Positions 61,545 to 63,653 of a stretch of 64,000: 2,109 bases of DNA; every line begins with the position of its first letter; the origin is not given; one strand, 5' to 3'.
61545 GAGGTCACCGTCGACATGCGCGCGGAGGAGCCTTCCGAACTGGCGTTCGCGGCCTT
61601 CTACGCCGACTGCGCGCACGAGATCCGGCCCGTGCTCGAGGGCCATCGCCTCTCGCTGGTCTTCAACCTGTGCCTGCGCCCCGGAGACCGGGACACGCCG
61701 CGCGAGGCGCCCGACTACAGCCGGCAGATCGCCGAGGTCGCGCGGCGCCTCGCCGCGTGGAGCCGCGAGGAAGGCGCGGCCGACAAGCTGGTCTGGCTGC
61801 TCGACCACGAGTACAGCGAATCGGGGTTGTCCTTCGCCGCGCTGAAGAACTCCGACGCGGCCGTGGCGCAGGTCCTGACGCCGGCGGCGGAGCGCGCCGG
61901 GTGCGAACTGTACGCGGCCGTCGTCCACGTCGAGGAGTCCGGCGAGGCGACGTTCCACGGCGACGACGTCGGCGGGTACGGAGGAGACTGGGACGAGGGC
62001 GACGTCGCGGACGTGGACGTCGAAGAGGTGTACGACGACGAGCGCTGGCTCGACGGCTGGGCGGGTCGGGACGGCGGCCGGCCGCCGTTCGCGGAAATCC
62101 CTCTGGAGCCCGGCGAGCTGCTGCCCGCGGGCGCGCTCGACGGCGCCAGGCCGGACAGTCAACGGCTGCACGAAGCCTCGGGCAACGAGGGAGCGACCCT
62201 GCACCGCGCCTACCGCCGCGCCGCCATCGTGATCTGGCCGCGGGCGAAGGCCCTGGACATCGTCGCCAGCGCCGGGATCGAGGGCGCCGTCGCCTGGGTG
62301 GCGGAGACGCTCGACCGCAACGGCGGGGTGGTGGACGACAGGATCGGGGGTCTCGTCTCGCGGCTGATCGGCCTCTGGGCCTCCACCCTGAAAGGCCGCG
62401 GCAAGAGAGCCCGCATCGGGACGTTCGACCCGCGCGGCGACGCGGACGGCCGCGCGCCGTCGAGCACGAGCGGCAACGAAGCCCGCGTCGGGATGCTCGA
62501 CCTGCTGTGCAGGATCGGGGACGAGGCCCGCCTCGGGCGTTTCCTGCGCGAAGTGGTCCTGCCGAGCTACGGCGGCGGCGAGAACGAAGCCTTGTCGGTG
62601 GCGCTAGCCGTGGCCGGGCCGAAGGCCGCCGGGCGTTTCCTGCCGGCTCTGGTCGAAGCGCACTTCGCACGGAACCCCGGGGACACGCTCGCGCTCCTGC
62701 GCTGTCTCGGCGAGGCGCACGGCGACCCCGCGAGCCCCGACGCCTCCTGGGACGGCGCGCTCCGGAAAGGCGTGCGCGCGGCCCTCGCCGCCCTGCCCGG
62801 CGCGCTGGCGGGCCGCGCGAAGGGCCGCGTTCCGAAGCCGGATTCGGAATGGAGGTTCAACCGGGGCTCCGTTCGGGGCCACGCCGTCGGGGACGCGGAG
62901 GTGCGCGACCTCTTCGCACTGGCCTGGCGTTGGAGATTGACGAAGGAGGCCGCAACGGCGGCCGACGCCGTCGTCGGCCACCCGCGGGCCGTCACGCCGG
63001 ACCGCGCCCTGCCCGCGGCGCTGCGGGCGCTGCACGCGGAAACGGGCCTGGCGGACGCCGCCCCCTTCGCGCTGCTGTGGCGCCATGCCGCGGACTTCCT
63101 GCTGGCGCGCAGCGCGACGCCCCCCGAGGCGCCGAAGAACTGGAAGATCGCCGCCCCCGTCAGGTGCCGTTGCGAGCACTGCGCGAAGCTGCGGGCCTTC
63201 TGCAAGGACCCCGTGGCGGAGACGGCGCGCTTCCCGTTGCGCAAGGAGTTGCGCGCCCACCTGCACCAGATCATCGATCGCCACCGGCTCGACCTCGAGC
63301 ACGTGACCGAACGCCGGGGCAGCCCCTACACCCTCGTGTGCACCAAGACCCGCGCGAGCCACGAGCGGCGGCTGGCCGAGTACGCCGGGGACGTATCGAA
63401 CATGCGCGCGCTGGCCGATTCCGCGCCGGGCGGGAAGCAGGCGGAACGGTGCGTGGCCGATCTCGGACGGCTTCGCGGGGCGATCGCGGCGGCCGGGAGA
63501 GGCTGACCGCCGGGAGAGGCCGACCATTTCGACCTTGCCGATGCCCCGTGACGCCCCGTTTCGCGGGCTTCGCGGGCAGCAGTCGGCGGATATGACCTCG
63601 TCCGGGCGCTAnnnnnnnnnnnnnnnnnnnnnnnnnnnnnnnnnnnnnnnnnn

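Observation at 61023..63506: Giant 2OG-Fe(II) oxygenase with a Cys/His C-terminal module, of unclear substrate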

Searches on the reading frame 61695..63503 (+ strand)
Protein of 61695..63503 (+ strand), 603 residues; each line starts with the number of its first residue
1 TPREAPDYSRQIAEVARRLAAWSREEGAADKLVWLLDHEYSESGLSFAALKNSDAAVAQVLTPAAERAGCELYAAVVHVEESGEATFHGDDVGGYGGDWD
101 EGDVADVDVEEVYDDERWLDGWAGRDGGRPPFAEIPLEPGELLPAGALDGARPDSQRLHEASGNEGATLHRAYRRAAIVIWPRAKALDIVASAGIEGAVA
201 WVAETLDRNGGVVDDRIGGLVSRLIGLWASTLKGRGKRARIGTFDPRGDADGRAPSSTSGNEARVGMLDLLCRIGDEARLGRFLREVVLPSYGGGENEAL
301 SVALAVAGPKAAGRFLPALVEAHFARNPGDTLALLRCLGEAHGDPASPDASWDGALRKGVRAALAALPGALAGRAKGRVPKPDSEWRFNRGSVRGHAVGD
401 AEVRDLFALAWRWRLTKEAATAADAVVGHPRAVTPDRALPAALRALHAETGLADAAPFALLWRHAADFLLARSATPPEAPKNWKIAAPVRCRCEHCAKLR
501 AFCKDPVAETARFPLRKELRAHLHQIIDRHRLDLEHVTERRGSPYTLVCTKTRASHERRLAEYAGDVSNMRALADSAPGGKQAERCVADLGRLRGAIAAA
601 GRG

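Call 24: search_protein_representatives(protein=window:61695-63503:+)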
Query: 603 residues. Proteins with E-value up to 0.001 (for the whole library): 2922; up to 1e-10: 1599; up to 1e-30: 433. The best 150 are listed.
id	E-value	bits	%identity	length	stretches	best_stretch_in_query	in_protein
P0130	1.4e-170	585.4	55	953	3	1-382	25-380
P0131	1.7e-147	509.2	52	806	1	1-601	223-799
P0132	8.3e-130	450.7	43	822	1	1-602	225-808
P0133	5.6e-127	441.4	46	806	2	262-603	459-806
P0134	1.8e-120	419.9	46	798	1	4-598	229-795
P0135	5.7e-119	415.0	49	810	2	261-600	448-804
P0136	6.1e-117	408.3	46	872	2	254-593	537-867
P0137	1.7e-115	403.5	48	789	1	4-578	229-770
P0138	9.9e-115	401.0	46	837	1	2-598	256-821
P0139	7.8e-114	398.0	49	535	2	392-601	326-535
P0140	6.3e-112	391.7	41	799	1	4-601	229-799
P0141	8.6e-112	391.3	43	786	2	259-600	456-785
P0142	3.1e-109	382.8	44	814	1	3-601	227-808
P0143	1.2e-107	377.6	51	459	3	25-229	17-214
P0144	7.1e-105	368.4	41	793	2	267-600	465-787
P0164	4.9e-87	309.5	34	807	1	4-577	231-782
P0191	2.8e-75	270.6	30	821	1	4-582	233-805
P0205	5.3e-72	259.8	35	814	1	5-591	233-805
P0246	1.8e-62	228.3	33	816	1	4-603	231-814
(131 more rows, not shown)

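Call 91: find_encoding_contigs(protein=P0191, flank=7000, max_places=4)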
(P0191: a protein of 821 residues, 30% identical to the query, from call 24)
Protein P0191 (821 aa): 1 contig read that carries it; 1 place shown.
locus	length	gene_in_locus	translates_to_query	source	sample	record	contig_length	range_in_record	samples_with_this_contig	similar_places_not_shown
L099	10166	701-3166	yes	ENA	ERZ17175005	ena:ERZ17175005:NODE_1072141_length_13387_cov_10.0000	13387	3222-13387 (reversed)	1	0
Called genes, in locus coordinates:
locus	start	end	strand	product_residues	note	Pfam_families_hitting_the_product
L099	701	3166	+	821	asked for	PF13640:2OG-FeII_Oxy_3 (weak)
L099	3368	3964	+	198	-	PF13338:AbiEi_4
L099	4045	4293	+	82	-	-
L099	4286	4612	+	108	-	PF05016:ParE_toxin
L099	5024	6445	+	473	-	PF01704:UDPGP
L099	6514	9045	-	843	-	PF22825:HpiC1-like (faint), PF04862:DUF642 (faint)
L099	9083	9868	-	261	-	PF07963:N_methyl (weak), PF07596:SBP_bac_10 (weak)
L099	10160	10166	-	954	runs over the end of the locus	PF02347:GDC-P, PF21478:GcvP2_C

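Call 92: find_encoding_contigs(protein=P0164, flank=7000, max_places=4)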
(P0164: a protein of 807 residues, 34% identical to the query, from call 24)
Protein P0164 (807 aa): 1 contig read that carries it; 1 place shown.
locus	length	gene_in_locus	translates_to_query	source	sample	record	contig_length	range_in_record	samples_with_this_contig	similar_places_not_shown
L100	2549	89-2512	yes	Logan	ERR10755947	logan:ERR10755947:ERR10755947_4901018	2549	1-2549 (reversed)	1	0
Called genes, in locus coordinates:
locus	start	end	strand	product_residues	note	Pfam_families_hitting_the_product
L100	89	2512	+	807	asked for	PF13640:2OG-FeII_Oxy_3 (weak)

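Call 93: find_encoding_contigs(protein=P0246, flank=7000, max_places=4)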
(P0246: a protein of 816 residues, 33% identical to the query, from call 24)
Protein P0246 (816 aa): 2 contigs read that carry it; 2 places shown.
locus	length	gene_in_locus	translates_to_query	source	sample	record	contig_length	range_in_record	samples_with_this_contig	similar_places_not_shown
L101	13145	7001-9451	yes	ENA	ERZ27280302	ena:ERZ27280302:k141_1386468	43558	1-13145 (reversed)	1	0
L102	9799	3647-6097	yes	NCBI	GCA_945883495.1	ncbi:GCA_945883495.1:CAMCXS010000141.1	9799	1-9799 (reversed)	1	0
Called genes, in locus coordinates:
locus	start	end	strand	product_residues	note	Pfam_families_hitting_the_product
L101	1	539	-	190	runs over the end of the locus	PF04542:Sigma70_r2, PF08281:Sigma70_r4_2, PF04545:Sigma70_r4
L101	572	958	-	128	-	-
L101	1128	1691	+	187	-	PF00135:COesterase, PF20434:BD-FAE, PF07859:Abhydrolase_3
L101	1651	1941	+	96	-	-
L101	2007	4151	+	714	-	PF13676:TIR_2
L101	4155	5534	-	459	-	-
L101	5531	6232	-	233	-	PF00583:Acetyltransf_1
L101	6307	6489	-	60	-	-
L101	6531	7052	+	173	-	-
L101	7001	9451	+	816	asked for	PF13640:2OG-FeII_Oxy_3 (weak)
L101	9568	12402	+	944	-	PF22548:AEP-TOTE, PF00270:DEAD, PF04851:ResIII, PF04480:DUF559, PF18741:MTES_1575 (faint)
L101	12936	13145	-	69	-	?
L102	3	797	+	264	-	?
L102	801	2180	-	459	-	-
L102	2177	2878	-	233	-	PF00583:Acetyltransf_1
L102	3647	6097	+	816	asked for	PF13640:2OG-FeII_Oxy_3 (weak)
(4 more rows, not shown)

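Call 94: find_encoding_contigs(protein=P0205, flank=7000, max_places=4)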
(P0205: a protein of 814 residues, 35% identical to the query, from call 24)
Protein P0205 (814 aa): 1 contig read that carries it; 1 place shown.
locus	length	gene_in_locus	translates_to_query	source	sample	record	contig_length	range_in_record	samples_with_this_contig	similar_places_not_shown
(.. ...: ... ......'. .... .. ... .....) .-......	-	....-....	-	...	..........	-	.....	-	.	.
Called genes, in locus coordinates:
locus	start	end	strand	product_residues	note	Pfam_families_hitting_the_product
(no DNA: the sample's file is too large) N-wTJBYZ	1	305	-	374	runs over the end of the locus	PF13439:Glyco_transf_4, PF13579:Glyco_trans_4_4 (faint), PF20706:GT4-conflict, PF00534:Glycos_transf_1, PF13692:Glyco_trans_1_4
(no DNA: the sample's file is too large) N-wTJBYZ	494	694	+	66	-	-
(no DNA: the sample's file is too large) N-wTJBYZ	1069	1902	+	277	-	PF12833:HTH_18, PF00165:HTH_AraC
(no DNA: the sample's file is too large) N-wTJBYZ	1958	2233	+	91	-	PF00903:Glyoxalase, PF12681:Glyoxalase_2 (weak)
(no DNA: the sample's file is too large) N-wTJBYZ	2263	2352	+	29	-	-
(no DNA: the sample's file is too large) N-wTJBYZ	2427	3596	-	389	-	PF02684:LpxB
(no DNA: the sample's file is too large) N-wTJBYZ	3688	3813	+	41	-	-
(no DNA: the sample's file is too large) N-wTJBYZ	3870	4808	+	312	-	PF00005:ABC_tran, PF13304:AAA_21, PF13732:DrrA1-3_C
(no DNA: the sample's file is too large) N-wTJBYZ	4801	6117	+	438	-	PF12698:ABC2_membrane_3, PF01061:ABC2_membrane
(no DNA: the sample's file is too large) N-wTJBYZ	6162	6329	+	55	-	-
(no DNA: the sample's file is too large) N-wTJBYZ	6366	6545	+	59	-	-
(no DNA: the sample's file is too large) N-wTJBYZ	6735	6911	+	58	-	-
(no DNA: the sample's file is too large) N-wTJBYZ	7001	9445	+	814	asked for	PF13640:2OG-FeII_Oxy_3 (weak)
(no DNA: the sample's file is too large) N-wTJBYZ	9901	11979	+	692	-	PF00009:GTP_EFTU, PF03144:GTP_EFTU_D2, PF22042:EF-G_D2, PF14492:EFG_III, PF03764:EFG_IV, PF00679:EFG_C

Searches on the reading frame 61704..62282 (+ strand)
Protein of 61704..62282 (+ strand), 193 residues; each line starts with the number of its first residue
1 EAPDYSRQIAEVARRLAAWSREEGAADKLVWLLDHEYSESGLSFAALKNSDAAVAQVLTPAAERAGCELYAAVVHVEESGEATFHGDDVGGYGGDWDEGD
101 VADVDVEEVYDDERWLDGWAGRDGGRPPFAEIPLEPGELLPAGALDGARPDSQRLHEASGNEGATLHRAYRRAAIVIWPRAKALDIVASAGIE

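Call 50: predict_structure(alignment_id=A4)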
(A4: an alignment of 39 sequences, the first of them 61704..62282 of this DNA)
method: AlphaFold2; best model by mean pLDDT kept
length: 193 residues; sequences in the alignment: 39
mean_pLDDT: 89.0   pTM: 0.84
mean pLDDT of the five models: 89.0, 88.9, 88.6, 88.0, 87.2
residues with pLDDT >= 90: 130; 70-90: 41; 50-70: 18; < 50: 4
segments of 3 or more residues with pLDDT < 50: 90-93
pLDDT, mean of each block of 10 residues (from residue 1): 93 98 95 92 96 97 98 96 67 55 81 96 95 93 86 83 86 97 94 69
secondary structure, 60 per line:
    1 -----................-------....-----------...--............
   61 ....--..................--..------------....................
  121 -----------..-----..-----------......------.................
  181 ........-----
elements in order: H6-21 E29-32 H49-64 E67-84 E104-120 E152-157 E164-179 H180-188

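Call 55: fold_search(model_id=the predicted structure, library=pdb)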
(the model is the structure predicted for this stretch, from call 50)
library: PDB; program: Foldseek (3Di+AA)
matches with E <= 10: 244; with E <= 0.001: 0
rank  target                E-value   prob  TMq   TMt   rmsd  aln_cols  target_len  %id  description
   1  7olc_SD               2.1e-01  0.06  0.14  0.12  17.0       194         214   12  Thermophilic eukaryotic 80S ribosome at idle POST state (released 2022-01-26)
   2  3pej_B                3.6e-01  0.03  0.14  0.11  17.1       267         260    7  Crystal Structure of the N-terminal domain of an HSP90 from Plasmodium Falciparum, PFL1070c in the presence of Macbeci (released 2010-11-17)
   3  1ng0_C                4.1e-01  0.03  0.12  0.11  16.8       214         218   13  The three-dimensional structure of Cocksfoot mottle virus at 2.7A resolution (released 2003-02-04)
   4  3pej_A                4.3e-01  0.03  0.14  0.11  17.3       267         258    7  Crystal Structure of the N-terminal domain of an HSP90 from Plasmodium Falciparum, PFL1070c in the presence of Macbeci (released 2010-11-17)
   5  9wag_A                5.2e-01  0.02  0.11  0.12  19.5       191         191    8  Yeast-expressed polio type 1 expanded virus-like particles (released 2026-03-04)
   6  7bgk_A                5.8e-01  0.02  0.11  0.11  19.3       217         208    7  Native virion of Kashmir bee virus at neutral pH (released 2021-03-10)
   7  9wah_J                7.0e-01  0.01  0.10  0.09  22.2       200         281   13  Yeast-expressed polio type 1 stabilized virus-like particles (released 2026-03-04)
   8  7thx_1                7.5e-01  0.01  0.10  0.08  19.1       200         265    6  Cryo-EM structure of W6 possum enterovirus (released 2022-03-09)
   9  8wa0_a                7.5e-01  0.01  0.09  0.07  24.0       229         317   10  The cryo-EM structure of the Nicotiana tabacum PEP-PAP-TEC1 (released 2024-03-13)
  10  2nyi_B                8.4e-01  0.03  0.14  0.15  16.7       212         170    9  Crystal Structure of an Unknown Protein from Galdieria sulphuraria (released 2006-12-12)
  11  7jsn_B                8.4e-01  0.03  0.17  0.06  16.1       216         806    9  Structure of the Visual Signaling Complex between Transducin and Phosphodiesterase 6 (released 2020-10-21)
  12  5o5b_1                8.4e-01  0.02  0.15  0.14  21.3       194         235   11  Poliovirus type 3 (strain Saukett) stabilized virus-like particle (released 2017-07-12)
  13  6sk5_A                8.4e-01  0.01  0.13  0.10  19.7       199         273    6  Cryo-EM structure of rhinovirus-B5 complexed to antiviral OBR-5-340 (released 2019-09-04)
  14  8w9z_A                9.0e-01  0.01  0.10  0.08  23.6       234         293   11  The cryo-EM structure of the Nicotiana tabacum PEP-PAP (released 2024-03-13)
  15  6cyj_A                1.0e+00  0.06  0.09  0.06   8.5        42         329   19  Mycobacterium tuberculosis transcriptional regulator (released 2019-04-17)
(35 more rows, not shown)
